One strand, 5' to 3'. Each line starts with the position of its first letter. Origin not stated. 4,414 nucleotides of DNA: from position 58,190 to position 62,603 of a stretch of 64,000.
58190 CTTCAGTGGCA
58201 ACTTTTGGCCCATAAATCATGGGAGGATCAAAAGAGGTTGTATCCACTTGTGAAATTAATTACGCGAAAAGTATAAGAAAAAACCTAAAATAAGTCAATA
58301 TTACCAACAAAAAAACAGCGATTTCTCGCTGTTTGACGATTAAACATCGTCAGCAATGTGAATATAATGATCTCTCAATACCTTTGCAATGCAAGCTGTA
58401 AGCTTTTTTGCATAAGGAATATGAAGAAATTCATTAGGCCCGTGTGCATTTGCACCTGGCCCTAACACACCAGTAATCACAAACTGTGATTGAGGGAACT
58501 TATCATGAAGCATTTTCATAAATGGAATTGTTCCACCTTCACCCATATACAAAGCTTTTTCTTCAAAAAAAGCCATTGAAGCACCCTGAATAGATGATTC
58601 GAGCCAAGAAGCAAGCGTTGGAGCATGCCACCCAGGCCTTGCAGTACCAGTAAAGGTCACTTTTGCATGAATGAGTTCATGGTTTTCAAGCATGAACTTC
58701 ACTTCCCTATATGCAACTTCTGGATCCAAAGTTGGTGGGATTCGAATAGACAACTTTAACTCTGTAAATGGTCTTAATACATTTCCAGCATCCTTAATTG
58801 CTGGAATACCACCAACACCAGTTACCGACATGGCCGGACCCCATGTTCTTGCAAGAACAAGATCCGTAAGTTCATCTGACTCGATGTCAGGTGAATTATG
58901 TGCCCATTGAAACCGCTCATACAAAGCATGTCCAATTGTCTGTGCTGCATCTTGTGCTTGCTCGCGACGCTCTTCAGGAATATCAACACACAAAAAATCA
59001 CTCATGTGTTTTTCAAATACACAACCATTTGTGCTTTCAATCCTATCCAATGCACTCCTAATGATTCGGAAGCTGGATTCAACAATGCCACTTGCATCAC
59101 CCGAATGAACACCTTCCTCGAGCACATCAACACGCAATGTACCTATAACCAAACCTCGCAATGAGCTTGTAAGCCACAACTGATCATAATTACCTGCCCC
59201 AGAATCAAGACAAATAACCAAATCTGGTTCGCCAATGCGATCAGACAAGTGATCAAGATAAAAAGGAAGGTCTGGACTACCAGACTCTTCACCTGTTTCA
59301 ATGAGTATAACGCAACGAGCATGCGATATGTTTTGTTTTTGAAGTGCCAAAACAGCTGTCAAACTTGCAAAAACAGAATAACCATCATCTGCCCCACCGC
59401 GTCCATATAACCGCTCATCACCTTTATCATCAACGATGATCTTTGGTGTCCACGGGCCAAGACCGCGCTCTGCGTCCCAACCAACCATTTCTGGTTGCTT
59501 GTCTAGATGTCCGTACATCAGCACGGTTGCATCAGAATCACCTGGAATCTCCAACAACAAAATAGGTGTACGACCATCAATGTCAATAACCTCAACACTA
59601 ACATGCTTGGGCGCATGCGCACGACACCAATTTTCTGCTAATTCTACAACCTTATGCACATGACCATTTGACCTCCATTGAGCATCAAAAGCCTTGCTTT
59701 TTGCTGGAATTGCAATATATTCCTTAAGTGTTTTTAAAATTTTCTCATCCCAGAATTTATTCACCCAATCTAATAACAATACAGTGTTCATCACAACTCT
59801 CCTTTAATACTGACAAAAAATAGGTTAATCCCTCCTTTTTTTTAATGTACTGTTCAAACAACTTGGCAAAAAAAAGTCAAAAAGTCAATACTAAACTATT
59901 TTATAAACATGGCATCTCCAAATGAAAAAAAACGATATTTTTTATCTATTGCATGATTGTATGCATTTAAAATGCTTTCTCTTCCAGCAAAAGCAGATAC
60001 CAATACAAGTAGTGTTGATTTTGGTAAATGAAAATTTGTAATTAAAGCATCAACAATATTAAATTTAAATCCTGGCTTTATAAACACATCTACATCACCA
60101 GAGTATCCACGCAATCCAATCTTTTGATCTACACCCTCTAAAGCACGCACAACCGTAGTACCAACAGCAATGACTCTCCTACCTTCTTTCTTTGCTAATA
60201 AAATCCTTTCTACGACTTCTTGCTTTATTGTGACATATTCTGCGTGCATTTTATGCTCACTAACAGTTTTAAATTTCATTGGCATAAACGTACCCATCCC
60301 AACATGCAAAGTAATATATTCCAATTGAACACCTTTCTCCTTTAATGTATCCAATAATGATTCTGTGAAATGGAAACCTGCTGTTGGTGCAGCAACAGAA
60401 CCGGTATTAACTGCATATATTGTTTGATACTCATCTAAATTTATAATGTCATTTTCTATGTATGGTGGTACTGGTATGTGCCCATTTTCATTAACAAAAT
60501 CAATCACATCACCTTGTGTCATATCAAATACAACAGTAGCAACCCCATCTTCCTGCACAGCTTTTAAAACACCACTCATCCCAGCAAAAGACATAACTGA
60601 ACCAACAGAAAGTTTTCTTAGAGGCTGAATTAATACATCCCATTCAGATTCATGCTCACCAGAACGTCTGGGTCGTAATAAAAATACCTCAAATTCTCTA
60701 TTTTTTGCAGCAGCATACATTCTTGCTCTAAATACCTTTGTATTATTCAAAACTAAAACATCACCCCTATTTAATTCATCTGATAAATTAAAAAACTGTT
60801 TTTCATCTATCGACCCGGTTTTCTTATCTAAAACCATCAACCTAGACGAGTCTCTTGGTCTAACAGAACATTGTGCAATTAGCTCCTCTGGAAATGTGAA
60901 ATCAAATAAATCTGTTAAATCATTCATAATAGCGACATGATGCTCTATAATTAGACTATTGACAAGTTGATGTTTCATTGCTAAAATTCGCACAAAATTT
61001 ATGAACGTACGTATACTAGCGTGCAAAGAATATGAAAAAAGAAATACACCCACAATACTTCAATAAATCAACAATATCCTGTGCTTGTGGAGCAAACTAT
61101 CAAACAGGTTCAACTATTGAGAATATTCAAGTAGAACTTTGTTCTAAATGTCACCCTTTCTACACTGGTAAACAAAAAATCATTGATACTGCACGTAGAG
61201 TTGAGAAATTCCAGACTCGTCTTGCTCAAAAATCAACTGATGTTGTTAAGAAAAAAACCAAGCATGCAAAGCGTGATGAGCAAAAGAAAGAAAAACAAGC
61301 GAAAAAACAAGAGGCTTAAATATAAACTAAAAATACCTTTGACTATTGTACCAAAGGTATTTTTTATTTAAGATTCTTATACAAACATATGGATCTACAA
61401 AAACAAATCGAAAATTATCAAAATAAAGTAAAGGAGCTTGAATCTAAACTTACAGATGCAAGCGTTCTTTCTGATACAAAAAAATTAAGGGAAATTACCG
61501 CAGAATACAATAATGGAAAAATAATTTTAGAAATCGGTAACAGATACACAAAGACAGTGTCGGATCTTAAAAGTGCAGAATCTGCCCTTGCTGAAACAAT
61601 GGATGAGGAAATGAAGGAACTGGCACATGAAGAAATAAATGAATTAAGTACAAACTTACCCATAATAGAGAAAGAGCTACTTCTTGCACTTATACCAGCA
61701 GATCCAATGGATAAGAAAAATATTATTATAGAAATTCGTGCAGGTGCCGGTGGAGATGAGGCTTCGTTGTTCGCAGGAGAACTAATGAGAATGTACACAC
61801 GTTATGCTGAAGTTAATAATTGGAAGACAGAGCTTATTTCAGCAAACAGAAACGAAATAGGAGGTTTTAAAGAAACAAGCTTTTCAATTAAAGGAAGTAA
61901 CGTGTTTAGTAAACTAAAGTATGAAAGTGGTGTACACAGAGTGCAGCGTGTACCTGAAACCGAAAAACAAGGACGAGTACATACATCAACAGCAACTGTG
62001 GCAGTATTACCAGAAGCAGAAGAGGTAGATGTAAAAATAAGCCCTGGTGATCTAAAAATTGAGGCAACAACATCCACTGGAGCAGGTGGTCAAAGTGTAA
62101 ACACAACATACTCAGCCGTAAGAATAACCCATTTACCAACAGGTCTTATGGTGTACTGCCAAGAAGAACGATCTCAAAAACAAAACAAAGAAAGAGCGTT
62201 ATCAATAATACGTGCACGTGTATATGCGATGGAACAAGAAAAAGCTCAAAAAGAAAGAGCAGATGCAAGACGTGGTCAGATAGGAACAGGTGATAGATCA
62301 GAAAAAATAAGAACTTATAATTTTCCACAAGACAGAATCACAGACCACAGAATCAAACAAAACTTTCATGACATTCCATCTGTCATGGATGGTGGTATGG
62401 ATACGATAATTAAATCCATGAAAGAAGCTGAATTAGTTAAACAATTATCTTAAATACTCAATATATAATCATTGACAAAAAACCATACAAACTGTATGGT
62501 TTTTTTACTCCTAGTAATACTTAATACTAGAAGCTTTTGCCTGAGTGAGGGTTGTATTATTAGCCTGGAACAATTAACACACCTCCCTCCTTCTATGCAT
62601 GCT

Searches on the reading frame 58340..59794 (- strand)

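Call 75: search_protein_families(library=pfam, proteins=[window:58340-59794:-], max_evalue=0.001)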
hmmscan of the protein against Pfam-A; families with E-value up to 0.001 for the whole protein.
window:58340-59794:- (484 aa): 2 families
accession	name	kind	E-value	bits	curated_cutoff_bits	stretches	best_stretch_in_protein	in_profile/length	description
PF01546.33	Peptidase_M20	-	2.3e-16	60.8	24.6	1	92-474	1-205/206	Peptidase family M20/M25/M40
PF07687.19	M20_dimer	-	0.0001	22.7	21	1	218-373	7-103/107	Peptidase dimerisation domain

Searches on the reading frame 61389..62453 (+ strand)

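Call 75: search_protein_families(library=pfam, proteins=[window:61389-62453:+], max_evalue=0.001)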
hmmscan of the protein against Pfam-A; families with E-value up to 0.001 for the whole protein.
window:61389-62453:+ (354 aa): 2 families
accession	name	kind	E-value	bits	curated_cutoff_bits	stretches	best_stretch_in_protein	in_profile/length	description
PF03462.23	PCRF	-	1.1e-70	237.8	24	1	11-204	2-194/194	PCRF domain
PF00472.26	RF-1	-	4.6e-40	136.6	35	1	211-321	1-116/116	RF-1 domain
